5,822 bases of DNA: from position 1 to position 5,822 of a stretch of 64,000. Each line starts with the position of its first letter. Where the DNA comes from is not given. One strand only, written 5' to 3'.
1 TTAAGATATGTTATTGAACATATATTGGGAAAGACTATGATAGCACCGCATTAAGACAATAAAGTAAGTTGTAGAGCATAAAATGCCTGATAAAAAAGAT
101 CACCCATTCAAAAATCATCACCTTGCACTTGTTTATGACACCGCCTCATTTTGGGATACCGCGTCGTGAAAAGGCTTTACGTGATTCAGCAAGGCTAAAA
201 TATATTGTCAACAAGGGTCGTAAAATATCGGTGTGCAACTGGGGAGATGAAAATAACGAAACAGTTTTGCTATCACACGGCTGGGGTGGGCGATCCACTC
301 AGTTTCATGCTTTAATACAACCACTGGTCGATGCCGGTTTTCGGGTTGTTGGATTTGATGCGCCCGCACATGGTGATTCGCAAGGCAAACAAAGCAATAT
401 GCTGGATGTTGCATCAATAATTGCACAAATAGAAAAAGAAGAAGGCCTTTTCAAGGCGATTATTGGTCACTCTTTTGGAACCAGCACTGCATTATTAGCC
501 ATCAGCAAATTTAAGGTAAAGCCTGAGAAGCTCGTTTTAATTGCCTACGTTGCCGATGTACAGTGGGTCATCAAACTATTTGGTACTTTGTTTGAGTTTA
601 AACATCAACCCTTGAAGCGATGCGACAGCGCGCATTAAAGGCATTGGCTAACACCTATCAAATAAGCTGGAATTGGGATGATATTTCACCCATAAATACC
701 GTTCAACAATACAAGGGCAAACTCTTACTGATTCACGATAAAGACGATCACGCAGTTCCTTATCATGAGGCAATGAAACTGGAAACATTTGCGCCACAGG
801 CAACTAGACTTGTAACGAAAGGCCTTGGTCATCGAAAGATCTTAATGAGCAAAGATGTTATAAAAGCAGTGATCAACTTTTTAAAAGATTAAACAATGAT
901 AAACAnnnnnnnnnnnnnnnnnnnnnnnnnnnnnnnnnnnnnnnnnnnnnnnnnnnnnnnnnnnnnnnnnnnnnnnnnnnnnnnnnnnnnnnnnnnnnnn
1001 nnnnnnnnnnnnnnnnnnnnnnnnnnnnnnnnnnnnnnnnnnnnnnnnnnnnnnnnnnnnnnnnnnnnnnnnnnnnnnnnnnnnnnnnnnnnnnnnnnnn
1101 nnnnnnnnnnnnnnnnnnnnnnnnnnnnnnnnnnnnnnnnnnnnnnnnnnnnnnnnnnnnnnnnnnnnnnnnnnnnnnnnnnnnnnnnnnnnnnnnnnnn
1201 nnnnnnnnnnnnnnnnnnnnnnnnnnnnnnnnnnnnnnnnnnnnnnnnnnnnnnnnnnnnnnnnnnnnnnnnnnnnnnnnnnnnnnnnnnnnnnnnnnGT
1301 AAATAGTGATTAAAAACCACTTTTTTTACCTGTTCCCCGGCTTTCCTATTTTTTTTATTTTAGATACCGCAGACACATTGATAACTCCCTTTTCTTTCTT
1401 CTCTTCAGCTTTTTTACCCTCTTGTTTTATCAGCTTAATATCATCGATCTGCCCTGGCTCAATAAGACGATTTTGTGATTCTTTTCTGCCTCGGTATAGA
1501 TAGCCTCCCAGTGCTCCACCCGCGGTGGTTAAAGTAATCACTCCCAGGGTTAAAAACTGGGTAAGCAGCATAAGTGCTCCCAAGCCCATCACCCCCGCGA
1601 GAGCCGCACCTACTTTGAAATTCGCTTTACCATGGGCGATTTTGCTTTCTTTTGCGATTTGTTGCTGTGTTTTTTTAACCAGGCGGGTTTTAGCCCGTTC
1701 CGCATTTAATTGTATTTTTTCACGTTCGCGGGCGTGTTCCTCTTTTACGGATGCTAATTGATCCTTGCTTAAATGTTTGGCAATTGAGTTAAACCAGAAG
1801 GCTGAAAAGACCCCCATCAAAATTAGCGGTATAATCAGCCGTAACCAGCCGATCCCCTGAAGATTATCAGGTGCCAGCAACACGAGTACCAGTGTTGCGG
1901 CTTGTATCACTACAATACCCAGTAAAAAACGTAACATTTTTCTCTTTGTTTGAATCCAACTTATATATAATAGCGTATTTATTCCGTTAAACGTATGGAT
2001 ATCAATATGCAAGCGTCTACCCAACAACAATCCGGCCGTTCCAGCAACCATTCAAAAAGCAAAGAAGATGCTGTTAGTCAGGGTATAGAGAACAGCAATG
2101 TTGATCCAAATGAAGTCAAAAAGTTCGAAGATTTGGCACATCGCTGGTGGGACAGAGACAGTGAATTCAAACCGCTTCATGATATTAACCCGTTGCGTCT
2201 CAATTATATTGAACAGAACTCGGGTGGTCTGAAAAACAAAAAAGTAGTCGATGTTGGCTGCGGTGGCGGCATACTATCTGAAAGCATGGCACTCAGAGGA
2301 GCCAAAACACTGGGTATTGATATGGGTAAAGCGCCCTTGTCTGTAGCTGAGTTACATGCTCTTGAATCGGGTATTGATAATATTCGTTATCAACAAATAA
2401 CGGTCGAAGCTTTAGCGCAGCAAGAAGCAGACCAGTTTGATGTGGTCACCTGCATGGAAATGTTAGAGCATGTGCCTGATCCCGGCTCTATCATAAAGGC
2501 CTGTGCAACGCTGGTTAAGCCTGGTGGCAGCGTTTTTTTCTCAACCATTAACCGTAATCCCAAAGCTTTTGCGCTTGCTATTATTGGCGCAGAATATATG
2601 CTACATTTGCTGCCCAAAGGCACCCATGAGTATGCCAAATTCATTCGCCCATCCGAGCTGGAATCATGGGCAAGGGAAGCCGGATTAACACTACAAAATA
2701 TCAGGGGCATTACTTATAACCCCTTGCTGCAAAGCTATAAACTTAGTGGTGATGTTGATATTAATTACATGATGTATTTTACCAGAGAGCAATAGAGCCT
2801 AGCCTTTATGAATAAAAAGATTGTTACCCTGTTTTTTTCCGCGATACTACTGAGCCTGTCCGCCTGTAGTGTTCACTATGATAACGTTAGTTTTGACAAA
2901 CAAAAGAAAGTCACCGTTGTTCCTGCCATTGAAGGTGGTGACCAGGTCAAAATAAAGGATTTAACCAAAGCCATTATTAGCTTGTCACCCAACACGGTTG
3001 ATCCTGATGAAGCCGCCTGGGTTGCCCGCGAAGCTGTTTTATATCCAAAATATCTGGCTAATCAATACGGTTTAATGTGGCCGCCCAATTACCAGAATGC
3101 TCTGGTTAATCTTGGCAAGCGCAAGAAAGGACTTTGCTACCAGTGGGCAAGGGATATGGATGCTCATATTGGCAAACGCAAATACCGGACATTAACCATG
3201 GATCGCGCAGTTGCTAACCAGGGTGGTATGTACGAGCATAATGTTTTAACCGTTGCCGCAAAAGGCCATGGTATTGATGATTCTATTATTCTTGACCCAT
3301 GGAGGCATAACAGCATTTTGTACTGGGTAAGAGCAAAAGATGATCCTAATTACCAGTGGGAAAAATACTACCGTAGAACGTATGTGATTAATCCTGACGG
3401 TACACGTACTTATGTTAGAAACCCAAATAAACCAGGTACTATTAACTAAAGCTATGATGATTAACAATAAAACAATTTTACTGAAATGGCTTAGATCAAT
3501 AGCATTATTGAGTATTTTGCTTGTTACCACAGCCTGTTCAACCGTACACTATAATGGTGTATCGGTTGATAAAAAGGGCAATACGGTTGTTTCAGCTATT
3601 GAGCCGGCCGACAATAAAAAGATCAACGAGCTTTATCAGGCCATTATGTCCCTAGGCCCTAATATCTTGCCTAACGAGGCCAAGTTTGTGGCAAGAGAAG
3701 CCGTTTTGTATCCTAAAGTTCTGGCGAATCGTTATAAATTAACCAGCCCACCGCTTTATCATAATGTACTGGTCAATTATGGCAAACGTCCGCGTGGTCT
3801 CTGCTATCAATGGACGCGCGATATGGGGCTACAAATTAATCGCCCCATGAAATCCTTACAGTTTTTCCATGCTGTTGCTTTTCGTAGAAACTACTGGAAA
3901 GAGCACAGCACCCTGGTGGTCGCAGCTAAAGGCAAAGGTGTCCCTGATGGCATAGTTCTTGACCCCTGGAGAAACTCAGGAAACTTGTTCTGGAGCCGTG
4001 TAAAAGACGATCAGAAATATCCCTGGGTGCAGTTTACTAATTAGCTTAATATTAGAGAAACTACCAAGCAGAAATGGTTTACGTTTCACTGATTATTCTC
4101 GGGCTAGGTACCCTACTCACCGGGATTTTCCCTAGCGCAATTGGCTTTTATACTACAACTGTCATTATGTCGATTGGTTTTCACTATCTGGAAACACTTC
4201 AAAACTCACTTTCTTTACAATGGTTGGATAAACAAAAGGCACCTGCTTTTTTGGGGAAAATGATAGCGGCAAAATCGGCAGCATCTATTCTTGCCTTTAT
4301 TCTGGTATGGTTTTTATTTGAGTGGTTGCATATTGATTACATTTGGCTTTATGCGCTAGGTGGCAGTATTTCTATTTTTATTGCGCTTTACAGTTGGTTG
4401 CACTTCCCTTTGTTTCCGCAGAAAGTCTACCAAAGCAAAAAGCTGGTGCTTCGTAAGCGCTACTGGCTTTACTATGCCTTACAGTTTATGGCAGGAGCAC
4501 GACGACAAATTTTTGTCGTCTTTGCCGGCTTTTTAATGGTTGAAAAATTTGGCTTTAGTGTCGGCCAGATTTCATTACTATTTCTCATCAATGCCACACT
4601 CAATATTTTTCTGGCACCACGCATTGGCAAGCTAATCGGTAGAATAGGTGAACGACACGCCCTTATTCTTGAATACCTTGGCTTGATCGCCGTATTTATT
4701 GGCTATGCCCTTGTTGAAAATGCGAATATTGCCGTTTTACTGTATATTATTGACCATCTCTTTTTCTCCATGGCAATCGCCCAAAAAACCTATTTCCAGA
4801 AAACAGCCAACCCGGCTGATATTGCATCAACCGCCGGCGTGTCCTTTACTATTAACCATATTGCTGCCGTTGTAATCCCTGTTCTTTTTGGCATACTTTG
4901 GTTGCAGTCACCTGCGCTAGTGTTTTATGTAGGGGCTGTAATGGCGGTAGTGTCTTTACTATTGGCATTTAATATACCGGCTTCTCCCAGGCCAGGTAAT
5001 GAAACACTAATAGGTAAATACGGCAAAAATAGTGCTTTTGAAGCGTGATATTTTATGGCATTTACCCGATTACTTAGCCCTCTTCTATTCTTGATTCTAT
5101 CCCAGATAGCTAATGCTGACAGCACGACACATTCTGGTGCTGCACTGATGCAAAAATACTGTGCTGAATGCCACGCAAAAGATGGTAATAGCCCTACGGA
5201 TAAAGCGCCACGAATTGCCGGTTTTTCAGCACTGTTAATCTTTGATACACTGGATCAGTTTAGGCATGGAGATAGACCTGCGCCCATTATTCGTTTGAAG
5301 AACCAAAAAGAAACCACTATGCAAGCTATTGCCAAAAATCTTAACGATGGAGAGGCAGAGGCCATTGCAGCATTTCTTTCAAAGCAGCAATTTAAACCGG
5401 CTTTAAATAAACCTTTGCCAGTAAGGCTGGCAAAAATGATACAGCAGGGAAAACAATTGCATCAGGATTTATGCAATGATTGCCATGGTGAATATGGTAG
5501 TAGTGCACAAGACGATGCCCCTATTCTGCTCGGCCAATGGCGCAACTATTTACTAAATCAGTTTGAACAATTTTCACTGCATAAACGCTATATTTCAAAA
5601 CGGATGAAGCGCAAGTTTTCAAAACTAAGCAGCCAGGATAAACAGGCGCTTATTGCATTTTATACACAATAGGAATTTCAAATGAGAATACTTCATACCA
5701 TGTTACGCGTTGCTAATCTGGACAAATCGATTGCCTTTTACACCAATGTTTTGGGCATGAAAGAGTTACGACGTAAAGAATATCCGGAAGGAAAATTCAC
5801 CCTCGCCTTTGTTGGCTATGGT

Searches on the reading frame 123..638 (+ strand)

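Call 56: search_protein_families(library=pfam, max_evalue=0.00001, proteins=[window:123-638:+])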
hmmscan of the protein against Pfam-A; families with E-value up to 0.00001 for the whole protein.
window:123-638:+ (171 aa): 3 families
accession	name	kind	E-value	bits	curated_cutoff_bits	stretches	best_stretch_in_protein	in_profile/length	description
PF00561.26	Abhydrolase_1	-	4.4e-13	49.9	25.8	1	47-137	2-97/245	alpha/beta hydrolase fold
PF12146.15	Hydrolase_4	-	3.5e-11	43.3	27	1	43-148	2-115/239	Serine aminopeptidase, S33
PF12697.13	Abhydrolase_6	-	2.9e-10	41.6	26.3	1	48-145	1-97/217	Alpha/beta hydrolase family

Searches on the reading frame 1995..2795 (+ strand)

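Call 56: search_protein_families(library=pfam, max_evalue=0.00001, proteins=[window:1995-2795:+])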
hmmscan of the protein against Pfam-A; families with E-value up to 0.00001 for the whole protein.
window:1995-2795:+ (266 aa): 9 families
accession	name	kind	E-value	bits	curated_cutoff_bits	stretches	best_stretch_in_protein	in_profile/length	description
PF13489.12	Methyltransf_23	-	3.2e-25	89.2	27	1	78-233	20-161/164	Methyltransferase domain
PF08241.18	Methyltransf_11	-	3e-19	69.9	21.2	1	85-182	1-95/95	Methyltransferase domain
PF13847.12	Methyltransf_31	-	4.5e-19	69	27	1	80-186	3-113/145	Methyltransferase domain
PF13649.12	Methyltransf_25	-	1e-16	61.8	27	1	84-178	1-97/97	Methyltransferase domain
PF08242.18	Methyltransf_12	-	1.3e-14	55.1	30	1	85-179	1-97/98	Methyltransferase domain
PF01209.24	Ubie_methyltran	-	8.3e-10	38.8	20.1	1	71-207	38-175/233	ubiE/COQ5 methyltransferase family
PF06325.19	PrmA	-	6.3e-08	32.9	22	1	71-185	154-261/296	Ribosomal protein L11 methyltransferase (PrmA)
PF08003.17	Methyltransf_9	-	7.4e-07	28.9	23.8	1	77-184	112-219/315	Protein of unknown function (DUF1698)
PF02353.26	CMAS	-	6.5e-06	26.1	27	1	82-189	64-171/273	Mycolic acid cyclopropane synthetase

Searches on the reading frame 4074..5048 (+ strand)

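Call 56: search_protein_families(library=pfam, max_evalue=0.00001, proteins=[window:4074-5048:+])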
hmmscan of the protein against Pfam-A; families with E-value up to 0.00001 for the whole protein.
window:4074-5048:+ (324 aa): 1 family
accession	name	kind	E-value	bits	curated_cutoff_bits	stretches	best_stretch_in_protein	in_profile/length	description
PF07690.21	MFS_1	-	3.3e-14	53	33.4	1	3-269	66-347/347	Major Facilitator Superfamily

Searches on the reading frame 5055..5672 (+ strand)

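Call 56: search_protein_families(library=pfam, max_evalue=0.00001, proteins=[window:5055-5672:+])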
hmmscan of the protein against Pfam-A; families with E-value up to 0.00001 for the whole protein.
window:5055-5672:+ (205 aa): 2 families
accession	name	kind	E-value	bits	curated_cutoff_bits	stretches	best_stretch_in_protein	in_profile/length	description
PF13442.11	Cytochrome_CBB3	-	1.3e-15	57.9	27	1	25-108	3-68/68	Cytochrome C oxidase, cbb3-type, subunit III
PF00034.26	Cytochrom_C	-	4e-14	54.1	21.3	1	28-110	4-88/90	Cytochrome c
